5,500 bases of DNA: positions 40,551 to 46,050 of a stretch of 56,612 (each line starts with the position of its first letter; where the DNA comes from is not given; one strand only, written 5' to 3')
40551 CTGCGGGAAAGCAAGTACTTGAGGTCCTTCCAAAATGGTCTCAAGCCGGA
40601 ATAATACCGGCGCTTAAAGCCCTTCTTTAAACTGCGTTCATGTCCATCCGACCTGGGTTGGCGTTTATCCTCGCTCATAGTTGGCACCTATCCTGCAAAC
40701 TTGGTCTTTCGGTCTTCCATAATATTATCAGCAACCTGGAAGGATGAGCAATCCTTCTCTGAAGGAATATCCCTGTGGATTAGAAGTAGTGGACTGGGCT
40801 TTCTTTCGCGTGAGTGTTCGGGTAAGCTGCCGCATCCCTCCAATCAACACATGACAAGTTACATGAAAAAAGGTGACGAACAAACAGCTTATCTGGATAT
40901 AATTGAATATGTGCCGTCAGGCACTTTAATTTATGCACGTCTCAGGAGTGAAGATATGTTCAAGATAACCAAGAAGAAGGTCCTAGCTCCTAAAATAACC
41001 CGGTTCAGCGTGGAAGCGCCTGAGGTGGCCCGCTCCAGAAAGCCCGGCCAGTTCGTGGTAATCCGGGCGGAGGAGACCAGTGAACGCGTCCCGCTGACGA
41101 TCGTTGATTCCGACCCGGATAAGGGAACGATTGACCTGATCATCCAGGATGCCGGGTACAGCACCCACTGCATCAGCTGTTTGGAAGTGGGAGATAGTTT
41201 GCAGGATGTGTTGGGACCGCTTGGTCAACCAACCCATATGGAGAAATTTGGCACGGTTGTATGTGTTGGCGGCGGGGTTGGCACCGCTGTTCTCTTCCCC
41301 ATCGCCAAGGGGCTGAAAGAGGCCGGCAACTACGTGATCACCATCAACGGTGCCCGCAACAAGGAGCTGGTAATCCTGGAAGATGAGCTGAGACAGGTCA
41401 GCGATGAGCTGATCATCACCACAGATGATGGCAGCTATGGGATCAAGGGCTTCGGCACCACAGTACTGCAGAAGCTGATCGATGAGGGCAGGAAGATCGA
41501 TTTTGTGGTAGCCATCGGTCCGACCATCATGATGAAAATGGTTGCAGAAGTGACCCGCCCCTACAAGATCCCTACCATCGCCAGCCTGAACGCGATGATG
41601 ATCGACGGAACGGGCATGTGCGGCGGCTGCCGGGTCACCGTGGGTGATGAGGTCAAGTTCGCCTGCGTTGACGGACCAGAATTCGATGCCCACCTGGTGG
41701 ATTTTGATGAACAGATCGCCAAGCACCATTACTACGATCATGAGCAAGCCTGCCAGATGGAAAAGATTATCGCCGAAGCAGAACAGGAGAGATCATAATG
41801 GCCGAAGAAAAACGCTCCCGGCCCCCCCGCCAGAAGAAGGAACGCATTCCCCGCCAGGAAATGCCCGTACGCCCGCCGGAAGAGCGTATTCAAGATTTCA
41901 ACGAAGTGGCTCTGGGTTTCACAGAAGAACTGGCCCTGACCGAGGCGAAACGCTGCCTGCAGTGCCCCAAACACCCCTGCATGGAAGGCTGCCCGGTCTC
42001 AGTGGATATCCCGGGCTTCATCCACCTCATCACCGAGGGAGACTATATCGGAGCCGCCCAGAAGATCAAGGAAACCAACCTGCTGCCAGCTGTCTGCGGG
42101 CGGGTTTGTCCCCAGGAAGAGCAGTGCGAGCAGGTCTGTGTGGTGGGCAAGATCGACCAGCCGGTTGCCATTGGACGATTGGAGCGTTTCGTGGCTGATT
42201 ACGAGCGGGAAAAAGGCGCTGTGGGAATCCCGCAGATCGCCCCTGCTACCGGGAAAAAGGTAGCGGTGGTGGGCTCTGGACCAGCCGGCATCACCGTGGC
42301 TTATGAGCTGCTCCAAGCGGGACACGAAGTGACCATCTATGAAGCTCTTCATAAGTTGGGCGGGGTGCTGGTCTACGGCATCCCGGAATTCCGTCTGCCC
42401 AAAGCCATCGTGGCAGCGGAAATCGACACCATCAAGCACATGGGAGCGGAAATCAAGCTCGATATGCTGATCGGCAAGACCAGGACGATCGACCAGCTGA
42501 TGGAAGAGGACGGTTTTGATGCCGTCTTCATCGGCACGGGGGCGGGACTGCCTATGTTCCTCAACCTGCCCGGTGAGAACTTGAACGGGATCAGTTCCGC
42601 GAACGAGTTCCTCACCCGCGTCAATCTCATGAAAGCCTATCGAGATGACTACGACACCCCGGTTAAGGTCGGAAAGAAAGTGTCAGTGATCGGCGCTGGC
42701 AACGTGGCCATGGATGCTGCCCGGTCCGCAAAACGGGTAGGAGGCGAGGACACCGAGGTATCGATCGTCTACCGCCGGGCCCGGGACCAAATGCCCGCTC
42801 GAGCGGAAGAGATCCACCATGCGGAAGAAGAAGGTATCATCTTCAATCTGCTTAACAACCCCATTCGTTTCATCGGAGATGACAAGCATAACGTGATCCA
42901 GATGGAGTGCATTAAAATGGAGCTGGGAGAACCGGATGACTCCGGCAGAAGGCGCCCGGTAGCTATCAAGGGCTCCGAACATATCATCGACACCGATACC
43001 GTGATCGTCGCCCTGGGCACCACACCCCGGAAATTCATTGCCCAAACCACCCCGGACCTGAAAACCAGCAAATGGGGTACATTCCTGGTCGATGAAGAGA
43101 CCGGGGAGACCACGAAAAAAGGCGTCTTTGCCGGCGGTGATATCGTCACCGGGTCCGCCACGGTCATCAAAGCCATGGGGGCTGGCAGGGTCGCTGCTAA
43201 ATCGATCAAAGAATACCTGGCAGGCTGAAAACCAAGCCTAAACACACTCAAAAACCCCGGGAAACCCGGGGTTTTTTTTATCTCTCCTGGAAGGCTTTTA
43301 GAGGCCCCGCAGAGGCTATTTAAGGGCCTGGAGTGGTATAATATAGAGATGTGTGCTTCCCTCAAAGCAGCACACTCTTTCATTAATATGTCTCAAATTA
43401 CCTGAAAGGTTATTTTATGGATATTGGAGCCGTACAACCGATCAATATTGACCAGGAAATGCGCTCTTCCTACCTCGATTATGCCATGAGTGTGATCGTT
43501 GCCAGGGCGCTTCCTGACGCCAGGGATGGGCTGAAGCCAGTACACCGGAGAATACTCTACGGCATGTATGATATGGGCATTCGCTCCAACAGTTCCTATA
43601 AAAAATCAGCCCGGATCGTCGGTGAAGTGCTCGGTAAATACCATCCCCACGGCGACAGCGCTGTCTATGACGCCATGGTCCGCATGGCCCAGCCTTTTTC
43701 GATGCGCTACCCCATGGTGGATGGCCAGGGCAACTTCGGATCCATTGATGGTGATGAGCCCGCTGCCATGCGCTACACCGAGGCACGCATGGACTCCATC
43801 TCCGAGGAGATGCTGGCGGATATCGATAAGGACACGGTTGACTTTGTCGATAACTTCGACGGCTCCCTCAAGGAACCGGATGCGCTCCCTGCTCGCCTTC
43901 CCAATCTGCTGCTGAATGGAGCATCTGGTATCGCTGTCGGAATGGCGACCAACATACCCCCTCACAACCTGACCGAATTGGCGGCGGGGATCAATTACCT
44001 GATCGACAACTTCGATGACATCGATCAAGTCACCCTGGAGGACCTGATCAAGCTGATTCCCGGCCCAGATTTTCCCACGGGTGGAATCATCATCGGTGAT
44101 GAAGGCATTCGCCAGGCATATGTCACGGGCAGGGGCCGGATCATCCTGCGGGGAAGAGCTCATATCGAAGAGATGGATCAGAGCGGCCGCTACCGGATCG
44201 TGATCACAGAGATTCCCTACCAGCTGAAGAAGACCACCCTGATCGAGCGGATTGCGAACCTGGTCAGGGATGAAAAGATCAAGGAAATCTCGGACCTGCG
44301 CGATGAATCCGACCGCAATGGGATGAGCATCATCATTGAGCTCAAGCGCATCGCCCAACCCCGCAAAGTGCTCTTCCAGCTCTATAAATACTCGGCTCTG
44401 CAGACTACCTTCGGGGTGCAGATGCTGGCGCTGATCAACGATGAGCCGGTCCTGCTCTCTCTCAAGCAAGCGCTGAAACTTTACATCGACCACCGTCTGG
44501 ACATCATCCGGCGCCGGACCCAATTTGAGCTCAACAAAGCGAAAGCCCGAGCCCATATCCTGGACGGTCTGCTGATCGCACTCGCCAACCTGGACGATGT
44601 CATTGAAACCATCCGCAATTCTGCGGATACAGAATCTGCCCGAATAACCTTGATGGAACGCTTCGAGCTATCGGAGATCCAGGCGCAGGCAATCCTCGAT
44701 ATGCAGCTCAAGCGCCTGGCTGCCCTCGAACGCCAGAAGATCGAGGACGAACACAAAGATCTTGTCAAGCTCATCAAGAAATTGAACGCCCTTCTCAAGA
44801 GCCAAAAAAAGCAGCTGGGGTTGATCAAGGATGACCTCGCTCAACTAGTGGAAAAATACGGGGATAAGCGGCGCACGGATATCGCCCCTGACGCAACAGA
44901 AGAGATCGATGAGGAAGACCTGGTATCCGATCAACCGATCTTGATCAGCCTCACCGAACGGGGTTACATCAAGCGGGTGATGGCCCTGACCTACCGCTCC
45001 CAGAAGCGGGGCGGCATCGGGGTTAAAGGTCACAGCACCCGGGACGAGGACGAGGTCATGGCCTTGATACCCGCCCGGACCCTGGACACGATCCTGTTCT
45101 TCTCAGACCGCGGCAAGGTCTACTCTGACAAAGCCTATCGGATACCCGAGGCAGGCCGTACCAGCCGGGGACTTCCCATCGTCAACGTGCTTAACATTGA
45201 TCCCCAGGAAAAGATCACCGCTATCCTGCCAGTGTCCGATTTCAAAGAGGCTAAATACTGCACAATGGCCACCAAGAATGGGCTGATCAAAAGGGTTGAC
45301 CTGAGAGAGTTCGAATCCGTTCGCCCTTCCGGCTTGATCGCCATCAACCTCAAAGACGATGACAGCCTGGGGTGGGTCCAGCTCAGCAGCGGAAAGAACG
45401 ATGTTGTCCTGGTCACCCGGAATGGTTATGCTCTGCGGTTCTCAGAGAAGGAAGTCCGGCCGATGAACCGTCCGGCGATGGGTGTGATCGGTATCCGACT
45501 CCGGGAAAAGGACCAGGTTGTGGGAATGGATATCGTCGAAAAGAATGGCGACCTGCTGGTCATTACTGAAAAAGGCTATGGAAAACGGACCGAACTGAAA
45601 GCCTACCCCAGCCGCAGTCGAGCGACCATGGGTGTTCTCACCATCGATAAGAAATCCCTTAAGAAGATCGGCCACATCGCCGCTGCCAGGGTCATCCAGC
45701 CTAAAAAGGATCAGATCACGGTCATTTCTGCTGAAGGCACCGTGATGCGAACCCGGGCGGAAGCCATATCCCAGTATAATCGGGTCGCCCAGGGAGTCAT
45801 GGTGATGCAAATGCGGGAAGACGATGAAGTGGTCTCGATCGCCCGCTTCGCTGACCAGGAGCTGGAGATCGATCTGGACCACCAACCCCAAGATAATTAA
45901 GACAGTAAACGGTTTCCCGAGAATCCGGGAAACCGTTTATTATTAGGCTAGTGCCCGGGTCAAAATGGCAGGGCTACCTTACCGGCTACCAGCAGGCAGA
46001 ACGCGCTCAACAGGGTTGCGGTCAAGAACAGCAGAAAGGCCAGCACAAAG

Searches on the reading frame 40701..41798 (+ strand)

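Call 79: search_protein_families(library=pfam, proteins=[window:40701-41798:+], max_evalue=0.001)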
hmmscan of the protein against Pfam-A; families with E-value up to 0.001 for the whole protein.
window:40701-41798:+ (365 aa): 2 families
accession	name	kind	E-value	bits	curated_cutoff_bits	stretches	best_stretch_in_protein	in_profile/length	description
PF10418.14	DHODB_Fe-S_bind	-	4.5e-13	49.1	23.9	1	297-333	1-40/41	Iron-sulfur cluster binding domain of dihydroorotate dehydrogenase B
PF00970.30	FAD_binding_6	-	9.7e-05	23.1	21.1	1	88-176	3-96/99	Oxidoreductase FAD-binding domain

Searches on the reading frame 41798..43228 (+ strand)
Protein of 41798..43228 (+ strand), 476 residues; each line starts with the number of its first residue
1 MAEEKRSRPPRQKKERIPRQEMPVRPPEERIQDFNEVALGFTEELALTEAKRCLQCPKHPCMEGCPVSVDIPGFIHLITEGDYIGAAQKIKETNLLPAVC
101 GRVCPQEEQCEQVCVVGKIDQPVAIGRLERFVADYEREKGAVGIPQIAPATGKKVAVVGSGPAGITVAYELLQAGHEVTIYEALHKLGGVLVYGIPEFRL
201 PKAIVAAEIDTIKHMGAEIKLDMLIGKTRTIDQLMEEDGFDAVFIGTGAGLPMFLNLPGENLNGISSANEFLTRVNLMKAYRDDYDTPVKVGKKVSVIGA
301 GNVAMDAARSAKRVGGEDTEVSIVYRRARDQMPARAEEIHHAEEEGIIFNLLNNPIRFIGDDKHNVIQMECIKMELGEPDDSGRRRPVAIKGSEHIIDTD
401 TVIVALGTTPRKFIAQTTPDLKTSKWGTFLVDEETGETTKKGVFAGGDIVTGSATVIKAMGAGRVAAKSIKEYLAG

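Call 79: search_protein_families(library=pfam, proteins=[window:41798-43228:+], max_evalue=0.001)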
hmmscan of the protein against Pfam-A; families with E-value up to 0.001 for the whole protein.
window:41798-43228:+ (476 aa): 14 families
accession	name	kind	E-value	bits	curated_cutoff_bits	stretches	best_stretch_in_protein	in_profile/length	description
PF14691.11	Fer4_20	-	1e-43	148.2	25.8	1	30-140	1-112/113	Dihydroprymidine dehydrogenase domain II, 4Fe-4S cluster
PF07992.20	Pyr_redox_2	-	2.3e-31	109.7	26.1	1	153-463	1-291/291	Pyridine nucleotide-disulphide oxidoreductase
PF13738.12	Pyr_redox_3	-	3.7e-11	43.2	30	1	290-447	162-305/305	Pyridine nucleotide-disulphide oxidoreductase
PF00070.33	Pyr_redox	-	2e-08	35.1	22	0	154-187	1-34/82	Pyridine nucleotide-disulphide oxidoreductase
PF13450.12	NAD_binding_8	-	4.8e-07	30.4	21.9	1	157-189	1-33/68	NAD(P)-binding Rossmann-like domain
PF01266.30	DAO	-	1.9e-05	24.8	27.9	1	154-187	1-34/353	FAD dependent oxidoreductase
PF01593.30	Amino_oxidase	-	2.5e-05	24.2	19.8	1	163-189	2-28/443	Flavin containing amine oxidoreductase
PF03807.23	F420_oxidored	-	0.00011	23.1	21.6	0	294-340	1-45/94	NADP oxidoreductase coenzyme F420-dependent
PF12831.13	FAD_oxidored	-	0.00014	21.7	27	1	155-194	2-41/416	FAD dependent oxidoreductase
PF00890.30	FAD_binding_2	-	0.00018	21.3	20.4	1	155-192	2-39/414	FAD binding domain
PF00743.25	FMO-like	-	0.0002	20.4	22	0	235-313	134-204/532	Flavin-binding monooxygenase-like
PF13241.12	NAD_binding_7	-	0.00026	22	22.1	0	151-181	6-36/104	Putative NAD(P)-binding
PF01262.27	AlaDh_PNT_C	-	0.00035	20.5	23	0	294-322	30-58/214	Alanine dehydrogenase/PNT, C-terminal domain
PF03486.20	HI0933_like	-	0.00038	20.4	50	1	154-188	2-36/244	HI0933-like protein Rossmann domain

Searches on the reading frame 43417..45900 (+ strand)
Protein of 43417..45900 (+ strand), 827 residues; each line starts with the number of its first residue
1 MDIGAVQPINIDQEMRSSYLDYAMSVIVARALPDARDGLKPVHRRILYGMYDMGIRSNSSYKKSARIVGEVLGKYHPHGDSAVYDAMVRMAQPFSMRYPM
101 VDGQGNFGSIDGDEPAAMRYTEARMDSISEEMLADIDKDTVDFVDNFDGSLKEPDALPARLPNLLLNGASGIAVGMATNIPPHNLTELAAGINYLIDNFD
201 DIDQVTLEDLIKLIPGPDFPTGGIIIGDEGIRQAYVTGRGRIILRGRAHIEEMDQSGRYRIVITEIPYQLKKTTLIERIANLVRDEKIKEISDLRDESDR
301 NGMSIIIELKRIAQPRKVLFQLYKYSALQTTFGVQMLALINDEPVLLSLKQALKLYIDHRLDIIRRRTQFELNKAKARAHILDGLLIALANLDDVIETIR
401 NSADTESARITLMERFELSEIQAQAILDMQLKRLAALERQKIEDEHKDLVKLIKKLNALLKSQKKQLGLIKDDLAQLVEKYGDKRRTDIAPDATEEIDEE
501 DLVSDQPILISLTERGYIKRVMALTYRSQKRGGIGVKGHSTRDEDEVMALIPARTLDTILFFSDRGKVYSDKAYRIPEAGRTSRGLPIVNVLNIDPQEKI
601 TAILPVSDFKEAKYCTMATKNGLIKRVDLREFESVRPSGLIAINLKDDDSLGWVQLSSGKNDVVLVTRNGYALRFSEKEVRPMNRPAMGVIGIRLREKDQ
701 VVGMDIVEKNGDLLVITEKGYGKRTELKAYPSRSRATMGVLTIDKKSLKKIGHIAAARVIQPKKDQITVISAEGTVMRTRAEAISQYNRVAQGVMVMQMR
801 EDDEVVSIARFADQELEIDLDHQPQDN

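Call 39: find_encoding_contigs(protein=window:43417-45900:+, flank=10000, max_places=1)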
Protein window:43417-45900:+ (827 aa): 5 contigs read that carry it; 1 place shown.
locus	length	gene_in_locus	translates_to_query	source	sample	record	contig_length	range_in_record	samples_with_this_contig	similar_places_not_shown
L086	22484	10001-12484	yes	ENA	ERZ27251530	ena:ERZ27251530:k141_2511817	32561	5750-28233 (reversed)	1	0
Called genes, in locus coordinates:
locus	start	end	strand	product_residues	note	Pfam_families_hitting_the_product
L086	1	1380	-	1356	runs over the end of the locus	PF07517:SecA_DEAD, PF01043:SecA_PP_bind, PF21090:P-loop_SecA, PF07516:SecA_SW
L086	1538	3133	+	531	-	PF03023:MurJ, PF01554:MatE (weak)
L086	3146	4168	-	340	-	-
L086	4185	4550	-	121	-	PF00072:Response_reg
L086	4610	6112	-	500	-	PF02074:Peptidase_M32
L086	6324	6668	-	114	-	PF03091:CutA1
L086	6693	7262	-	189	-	PF02627:CMD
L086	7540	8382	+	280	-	PF10418:DHODB_Fe-S_bind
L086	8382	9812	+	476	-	PF14691:Fer4_20, PF00070:Pyr_redox (faint), PF01266:DAO (faint), PF01593:Amino_oxidase (weak), PF07992:Pyr_redox_2, PF13450:NAD_binding_8 (weak), PF13738:Pyr_redox_3 (weak)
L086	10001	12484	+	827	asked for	PF00521:DNA_topoisoIV, PF03989:DNA_gyraseA_C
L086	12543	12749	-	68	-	-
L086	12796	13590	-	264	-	PF03099:BPL_LplA_LipB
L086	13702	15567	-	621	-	PF06480:FtsH_ext (weak), PF00004:AAA, PF17862:AAA_lid_3, PF01434:Peptidase_M41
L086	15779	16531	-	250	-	PF00376:MerR, PF13411:MerR_1, PF07739:TipAS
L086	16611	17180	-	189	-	-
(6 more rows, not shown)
